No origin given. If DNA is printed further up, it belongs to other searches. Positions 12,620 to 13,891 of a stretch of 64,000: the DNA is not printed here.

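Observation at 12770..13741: GDP-mannose 3,5-epimerase (GME)-like enzyme in a bacterial surface-glycan cluster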

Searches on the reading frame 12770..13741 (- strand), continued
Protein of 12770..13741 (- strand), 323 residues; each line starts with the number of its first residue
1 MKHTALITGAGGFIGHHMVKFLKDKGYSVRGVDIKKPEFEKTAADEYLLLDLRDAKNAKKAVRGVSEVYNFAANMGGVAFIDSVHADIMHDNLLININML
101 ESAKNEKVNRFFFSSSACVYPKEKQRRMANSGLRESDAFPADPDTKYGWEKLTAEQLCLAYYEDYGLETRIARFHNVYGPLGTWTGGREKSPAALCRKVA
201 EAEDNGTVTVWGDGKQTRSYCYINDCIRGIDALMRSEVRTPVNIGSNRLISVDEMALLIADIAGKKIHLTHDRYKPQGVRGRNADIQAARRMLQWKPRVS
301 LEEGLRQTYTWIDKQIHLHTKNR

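Call 23: find_related_loci(query=A1, collection=genome_contigs, flank=8000)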
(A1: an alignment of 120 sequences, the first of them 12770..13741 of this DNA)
Query A1 (323 aa) in genome_contigs; peptide patterns used: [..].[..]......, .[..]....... (x = any residue, [..] = any of these).
600 stretches matched a pattern (row limit reached: there are more); 533 encode a relative of the query (tblastn E <= 1e-3); the best 80 are kept; 80 distinct loci.
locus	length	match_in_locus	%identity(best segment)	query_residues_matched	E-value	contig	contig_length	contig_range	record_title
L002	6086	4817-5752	60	5-316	1e-134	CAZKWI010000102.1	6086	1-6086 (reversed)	MAG TPA_asm: uncultured Planctomycetia bacterium isolate SRP077602_co2_302 genome assembly, contig: NODE_19240_length_60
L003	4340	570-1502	60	6-316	6e-136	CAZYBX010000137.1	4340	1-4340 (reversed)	MAG TPA_asm: uncultured Planctomycetia bacterium isolate SRP214966_co4_24 genome assembly, contig: NODE_32892_length_434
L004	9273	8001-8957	58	1-316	7e-130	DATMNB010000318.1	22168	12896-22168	MAG TPA_asm: Gemmatimonadaceae bacterium isolate SMAG_U12839 k141_1233405, whole genome shotgun sequence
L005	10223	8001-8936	60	1-312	8e-129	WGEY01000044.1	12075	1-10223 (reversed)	MAG: Deltaproteobacteria bacterium isolate S146_62 k151_365692, whole genome shotgun sequence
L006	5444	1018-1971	57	5-322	1e-127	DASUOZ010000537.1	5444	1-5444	MAG TPA_asm: Pyrinomonadaceae bacterium isolate SMAG_U1641 k141_1550863, whole genome shotgun sequence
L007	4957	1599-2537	57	5-317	5e-128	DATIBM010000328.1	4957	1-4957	MAG TPA_asm: Nitrospiraceae bacterium isolate SMAG_U16290 k141_1461046, whole genome shotgun sequence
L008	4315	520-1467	57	1-316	3e-128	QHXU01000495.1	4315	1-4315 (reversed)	MAG: Acidobacteria bacterium isolate gp3 AA111 14_1009_16_30cm_scaffold_215657_curated, whole genome shotgun sequence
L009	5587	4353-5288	59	5-316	1e-126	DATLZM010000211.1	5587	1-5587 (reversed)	MAG TPA_asm: Actinomycetota bacterium isolate SMAG_U13298 k141_132560, whole genome shotgun sequence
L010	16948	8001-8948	58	1-316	1e-126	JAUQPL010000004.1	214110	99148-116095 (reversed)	MAG: Bacteroidota bacterium isolate GXS.bins.67.201907 NODE_26_length_214110_cov_51.989831, whole genome shotgun sequenc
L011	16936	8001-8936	56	6-316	1e-125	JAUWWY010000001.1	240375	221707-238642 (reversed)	MAG: bacterium isolate CSMAG_2670 CSMAG_2670_k127_5850803_length_240375_cov_33.4507, whole genome shotgun sequence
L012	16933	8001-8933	57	6-316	3e-125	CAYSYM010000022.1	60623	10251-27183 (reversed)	MAG TPA_asm: uncultured Chloroflexota bacterium isolate SRP093762_co1_128 genome assembly, contig: NODE_306_length_60623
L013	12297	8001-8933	56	6-316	3e-125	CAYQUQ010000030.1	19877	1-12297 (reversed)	MAG TPA_asm: uncultured Planctomycetia bacterium isolate SRP200020_co1_304 genome assembly, contig: NODE_3602_length_198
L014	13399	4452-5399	56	1-316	5e-124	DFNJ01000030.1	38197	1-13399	MAG TPA_asm: Firmicutes bacterium UBA3570 UBA3570_contig_341, whole genome shotgun sequence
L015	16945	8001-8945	57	2-316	8e-124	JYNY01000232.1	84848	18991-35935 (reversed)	Candidatus Omnitrophus magneticus isolate SKK-01 SAG1352, whole genome shotgun sequence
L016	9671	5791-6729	55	5-317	1e-123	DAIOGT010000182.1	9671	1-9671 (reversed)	MAG TPA_asm: Pyrinomonadaceae bacterium isolate CTOTU27637 NODE_2570_length_9671_cov_20.431364, whole genome shotgun seq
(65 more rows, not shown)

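Call 25: find_encoding_contigs(protein=P0004, flank=7000, max_places=1)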
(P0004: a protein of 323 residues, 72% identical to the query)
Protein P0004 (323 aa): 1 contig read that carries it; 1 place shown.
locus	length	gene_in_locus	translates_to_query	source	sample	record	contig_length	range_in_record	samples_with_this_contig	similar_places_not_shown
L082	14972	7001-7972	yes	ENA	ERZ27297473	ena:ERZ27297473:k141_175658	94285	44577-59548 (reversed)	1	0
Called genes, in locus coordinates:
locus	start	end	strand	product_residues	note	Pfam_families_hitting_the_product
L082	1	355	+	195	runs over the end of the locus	-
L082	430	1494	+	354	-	PF13231:PMT_2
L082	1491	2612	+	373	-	PF26314:MptA_B_family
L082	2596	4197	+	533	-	-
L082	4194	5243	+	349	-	PF13439:Glyco_transf_4, PF13579:Glyco_trans_4_4 (weak), PF20706:GT4-conflict, PF00534:Glycos_transf_1, PF13692:Glyco_trans_1_4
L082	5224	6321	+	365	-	-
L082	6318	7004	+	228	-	PF00535:Glycos_transf_2, PF10111:Glyco_tranf_2_2, PF13641:Glyco_tranf_2_3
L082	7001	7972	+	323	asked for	PF01073:3Beta_HSD, PF01370:Epimerase, PF02719:Polysacc_synt_2 (faint), PF05368:NmrA (weak), PF07993:NAD_binding_4 (faint), PF13460:NAD_binding_10 (weak), PF16363:GDP_Man_Dehyd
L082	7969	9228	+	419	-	PF01943:Polysacc_synt (weak)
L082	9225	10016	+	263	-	PF00535:Glycos_transf_2, PF10111:Glyco_tranf_2_2 (weak)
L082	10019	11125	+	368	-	PF13439:Glyco_transf_4, PF13579:Glyco_trans_4_4 (weak), PF20706:GT4-conflict, PF00534:Glycos_transf_1, PF13692:Glyco_trans_1_4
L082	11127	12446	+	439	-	PF13231:PMT_2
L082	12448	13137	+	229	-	PF13489:Methyltransf_23, PF01209:Ubie_methyltran, PF02353:CMAS, PF08003:Methyltransf_9 (weak), PF13847:Methyltransf_31, PF08241:Methyltransf_11, PF08242:Methyltransf_12, PF13649:Methyltransf_25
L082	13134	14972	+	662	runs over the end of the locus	PF13231:PMT_2 (weak)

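Call 26: find_encoding_contigs(protein=P0006, flank=7000, max_places=1)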
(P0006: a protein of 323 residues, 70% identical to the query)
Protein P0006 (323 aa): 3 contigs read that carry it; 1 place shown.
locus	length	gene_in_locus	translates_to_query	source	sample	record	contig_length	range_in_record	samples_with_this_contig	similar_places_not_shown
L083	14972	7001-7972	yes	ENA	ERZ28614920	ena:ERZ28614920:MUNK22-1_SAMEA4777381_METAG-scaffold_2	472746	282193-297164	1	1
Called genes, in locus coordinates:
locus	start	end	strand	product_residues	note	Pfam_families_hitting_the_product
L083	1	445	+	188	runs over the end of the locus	PF18915:DUF5667 (weak)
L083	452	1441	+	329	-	-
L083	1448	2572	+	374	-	PF26314:MptA_B_family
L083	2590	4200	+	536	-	-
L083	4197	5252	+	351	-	PF13439:Glyco_transf_4, PF13579:Glyco_trans_4_4 (weak), PF20706:GT4-conflict, PF00534:Glycos_transf_1, PF13692:Glyco_trans_1_4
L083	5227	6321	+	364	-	-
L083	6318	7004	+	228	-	PF00535:Glycos_transf_2, PF10111:Glyco_tranf_2_2, PF13641:Glyco_tranf_2_3 (weak)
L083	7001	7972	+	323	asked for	PF01073:3Beta_HSD, PF01370:Epimerase, PF07993:NAD_binding_4 (faint), PF16363:GDP_Man_Dehyd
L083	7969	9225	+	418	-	PF01943:Polysacc_synt (weak)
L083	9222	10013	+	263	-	PF00535:Glycos_transf_2, PF10111:Glyco_tranf_2_2 (weak)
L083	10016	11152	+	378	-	PF13439:Glyco_transf_4, PF13579:Glyco_trans_4_4 (weak), PF20706:GT4-conflict, PF00534:Glycos_transf_1, PF13692:Glyco_trans_1_4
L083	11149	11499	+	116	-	PF05635:23S_rRNA_IVP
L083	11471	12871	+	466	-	PF13231:PMT_2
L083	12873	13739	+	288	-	PF00535:Glycos_transf_2, PF10111:Glyco_tranf_2_2, PF13641:Glyco_tranf_2_3 (weak)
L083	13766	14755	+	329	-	PF00535:Glycos_transf_2, PF13641:Glyco_tranf_2_3 (weak)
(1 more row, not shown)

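Call 27: find_encoding_contigs(protein=P0040, flank=7000, max_places=1)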
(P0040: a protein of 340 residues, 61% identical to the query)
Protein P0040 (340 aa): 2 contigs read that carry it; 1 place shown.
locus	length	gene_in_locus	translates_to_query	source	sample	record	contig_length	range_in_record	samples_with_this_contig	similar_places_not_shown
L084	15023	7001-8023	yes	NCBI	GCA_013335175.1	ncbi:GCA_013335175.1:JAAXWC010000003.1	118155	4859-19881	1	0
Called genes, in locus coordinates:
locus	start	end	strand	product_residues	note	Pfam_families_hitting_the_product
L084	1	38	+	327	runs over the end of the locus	PF01370:Epimerase, PF04321:RmlD_sub_bind, PF16363:GDP_Man_Dehyd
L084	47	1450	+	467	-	PF01593:Amino_oxidase, PF13450:NAD_binding_8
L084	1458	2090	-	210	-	PF00908:dTDP_sugar_isom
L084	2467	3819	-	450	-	PF09913:DUF2142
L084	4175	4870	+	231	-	PF00535:Glycos_transf_2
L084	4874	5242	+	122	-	PF10066:DUF2304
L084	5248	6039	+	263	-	PF00535:Glycos_transf_2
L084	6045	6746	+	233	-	PF05148:Methyltransf_8 (weak), PF13489:Methyltransf_23, PF01209:Ubie_methyltran, PF02353:CMAS (faint), PF13847:Methyltransf_31, PF08241:Methyltransf_11, PF08242:Methyltransf_12, PF13649:Methyltransf_25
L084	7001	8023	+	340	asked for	PF01073:3Beta_HSD, PF01370:Epimerase, PF02719:Polysacc_synt_2 (faint), PF05368:NmrA (weak), PF07993:NAD_binding_4 (faint), PF16363:GDP_Man_Dehyd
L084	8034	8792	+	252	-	PF00535:Glycos_transf_2, PF10111:Glyco_tranf_2_2, PF13641:Glyco_tranf_2_3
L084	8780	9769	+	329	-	PF01073:3Beta_HSD, PF01370:Epimerase, PF02719:Polysacc_synt_2 (weak), PF04321:RmlD_sub_bind, PF05368:NmrA (weak), PF16363:GDP_Man_Dehyd, PF13460:NAD_binding_10, PF07993:NAD_binding_4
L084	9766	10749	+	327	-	PF13489:Methyltransf_23, PF08241:Methyltransf_11, PF08242:Methyltransf_12, PF13649:Methyltransf_25 (weak), PF13847:Methyltransf_31 (weak)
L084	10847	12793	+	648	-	PF24677:DUF7657, PF24672:DUF7654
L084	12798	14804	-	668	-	PF00535:Glycos_transf_2, PF13641:Glyco_tranf_2_3, PF00535:Glycos_transf_2, PF10111:Glyco_tranf_2_2, PF13641:Glyco_tranf_2_3 (weak), PF13712:Glyco_tranf_2_5 (weak)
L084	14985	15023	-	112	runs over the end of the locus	PF00190:Cupin_1 (weak), PF07883:Cupin_2, PF02311:AraC_binding, PF05899:Cupin_3 (weak)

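Call 61: search_protein_representatives(protein=window:12770-13741:-)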
Query: 323 residues. Proteins with E-value up to 0.001 (for the whole library): 58682; up to 1e-10: 19232; up to 1e-30: 1018. The best 150 are listed.
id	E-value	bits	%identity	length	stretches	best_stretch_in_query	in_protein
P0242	7.7e-114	396.8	54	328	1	4-317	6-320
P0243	9.2e-111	386.7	54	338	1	5-317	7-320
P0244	5.7e-107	374.2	52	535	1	5-320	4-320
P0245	1.6e-97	343.2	50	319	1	2-315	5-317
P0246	1.1e-96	340.4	54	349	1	3-318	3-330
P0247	8.9e-96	337.5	50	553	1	5-316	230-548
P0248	6.8e-95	334.6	51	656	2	5-181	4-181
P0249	2.1e-94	332.9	56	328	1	5-256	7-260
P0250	1.1e-93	330.5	51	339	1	3-316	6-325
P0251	8.6e-93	327.7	50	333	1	4-317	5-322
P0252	1.2e-92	327.2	55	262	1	5-253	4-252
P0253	2.5e-92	326.1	49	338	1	5-315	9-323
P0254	3.6e-92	325.6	51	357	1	6-317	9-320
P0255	3.3e-91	322.4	47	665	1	5-316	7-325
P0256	8.4e-91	321.1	52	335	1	4-316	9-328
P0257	1.5e-90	320.2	47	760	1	4-316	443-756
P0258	2.2e-90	319.7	48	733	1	5-317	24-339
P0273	1.5e-86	307.2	46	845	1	6-322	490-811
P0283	4.8e-84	298.9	46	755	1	5-313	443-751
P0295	2.4e-80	286.8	43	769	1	5-318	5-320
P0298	1.6e-79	284.0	45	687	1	4-317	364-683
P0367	2.2e-70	254.0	43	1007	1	3-320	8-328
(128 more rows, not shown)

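Call 64: predict_structure(alignment_id=A1)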
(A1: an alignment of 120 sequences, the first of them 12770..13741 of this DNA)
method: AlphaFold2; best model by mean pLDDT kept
length: 323 residues; sequences in the alignment: 120
mean_pLDDT: 91.2   pTM: 0.90
mean pLDDT of the five models: 91.2, 90.4, 90.2, 90.0, 89.5
residues with pLDDT >= 90: 240; 70-90: 59; 50-70: 24; < 50: 0
segments of 3 or more residues with pLDDT < 50: none
pLDDT, mean of each block of 10 residues (from residue 1): 89 94 97 88 97 98 98 70 80 97 98 94 75 90 90 97 98 93 66 92 95 90 97 97 94 96 97 85 91 96 97 89 64
secondary structure, 60 per line:
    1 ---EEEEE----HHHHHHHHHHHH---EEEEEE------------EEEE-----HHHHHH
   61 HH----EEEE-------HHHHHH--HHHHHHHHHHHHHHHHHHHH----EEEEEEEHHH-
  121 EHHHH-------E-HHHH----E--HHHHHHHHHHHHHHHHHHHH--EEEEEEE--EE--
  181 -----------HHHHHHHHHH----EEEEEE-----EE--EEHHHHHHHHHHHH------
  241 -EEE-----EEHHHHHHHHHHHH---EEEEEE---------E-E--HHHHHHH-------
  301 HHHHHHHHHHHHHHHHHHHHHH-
elements in order: E4-8 H13-24 E28-33 E46-49 H55-62 E67-70 H78-83 H86-105 E110-116 H122-125 H135-138 H146-165 E168-174 H192-201 E206-211 H223-234 E242-244 H252-263 E267-272 H287-293 H301-322

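Call 66: fold_search(model_id=the predicted structure, library=pdb)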
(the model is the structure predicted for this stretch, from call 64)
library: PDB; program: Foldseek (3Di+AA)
matches with E <= 10: 1998; with E <= 0.001: 1680
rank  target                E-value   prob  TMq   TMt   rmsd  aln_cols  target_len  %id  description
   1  2c54_A                1.2e-40  1.00  0.94  0.85   1.8       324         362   46  gdp-mannose-3', 5' -epimerase (arabidopsis thaliana),k178r, with gdp-beta-l-gulose and gdp-4-keto-beta-l-gulose bound  (released 2005-11-14)
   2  8sg0_B                7.6e-40  1.00  0.94  0.85   1.8       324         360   46  Crystal Structure of GDP-manose 3,5 epimerase de Myrciaria dubia in complex with substrate, product and NAD (released 2024-03-13)
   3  2c5a_B                8.6e-40  1.00  0.94  0.84   2.0       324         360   46  GDP-mannose-3', 5' -epimerase (Arabidopsis thaliana),Y174F, with GDP-beta-L-galactose bound in the active site (released 2005-11-14)
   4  8sg0_A                9.1e-40  1.00  0.95  0.86   1.6       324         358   46  Crystal Structure of GDP-manose 3,5 epimerase de Myrciaria dubia in complex with substrate, product and NAD (released 2024-03-13)
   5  2c59_B                1.7e-39  1.00  0.94  0.84   1.7       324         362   46  gdp-mannose-3', 5' -epimerase (arabidopsis thaliana), with gdp-alpha-d-mannose and gdp-beta-l-galactose bound in the a (released 2005-11-14)
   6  2c54_B                4.8e-39  1.00  0.94  0.85   1.8       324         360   46  gdp-mannose-3', 5' -epimerase (arabidopsis thaliana),k178r, with gdp-beta-l-gulose and gdp-4-keto-beta-l-gulose bound  (released 2005-11-14)
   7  2c5a_A                5.5e-39  1.00  0.94  0.84   1.8       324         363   46  GDP-mannose-3', 5' -epimerase (Arabidopsis thaliana),Y174F, with GDP-beta-L-galactose bound in the active site (released 2005-11-14)
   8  2c5e_B                1.4e-38  1.00  0.94  0.84   2.0       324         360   46  gdp-mannose-3', 5' -epimerase (arabidopsis thaliana), k217a, with gdp-alpha-d-mannose bound in the active site. (released 2005-11-14)
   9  2c5e_A                1.5e-38  1.00  0.94  0.84   1.8       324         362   46  gdp-mannose-3', 5' -epimerase (arabidopsis thaliana), k217a, with gdp-alpha-d-mannose bound in the active site. (released 2005-11-14)
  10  2c59_A                1.9e-38  1.00  0.94  0.84   1.8       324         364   47  gdp-mannose-3', 5' -epimerase (arabidopsis thaliana), with gdp-alpha-d-mannose and gdp-beta-l-galactose bound in the a (released 2005-11-14)
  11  8skb_B                7.7e-37  1.00  0.89  0.88   2.3       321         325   45  Crystal Structure of GDP-mannose 3,5 epimerase de Myrciaria dubia in complex with NAD (released 2024-03-13)
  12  8skb_D                4.3e-36  1.00  0.90  0.89   2.1       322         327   45  Crystal Structure of GDP-mannose 3,5 epimerase de Myrciaria dubia in complex with NAD (released 2024-03-13)
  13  8skb_A                8.4e-36  1.00  0.89  0.89   2.1       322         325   44  Crystal Structure of GDP-mannose 3,5 epimerase de Myrciaria dubia in complex with NAD (released 2024-03-13)
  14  8skb_C                3.5e-35  1.00  0.88  0.89   2.2       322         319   42  Crystal Structure of GDP-mannose 3,5 epimerase de Myrciaria dubia in complex with NAD (released 2024-03-13)
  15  4gll_B                1.1e-26  1.00  0.78  0.82   4.0       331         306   26  Crystal structure of human UDP-xylose synthase. (released 2012-09-05)
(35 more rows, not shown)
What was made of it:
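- Structure: the AF2 model has pLDDT 91.2 (call 64), and the top 14 Foldseek PDB hits are all plant GMEs at TM 0.94 and rmsd 1.8 A, with the next tier 14 orders of magnitude weaker in E-value (call 66).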
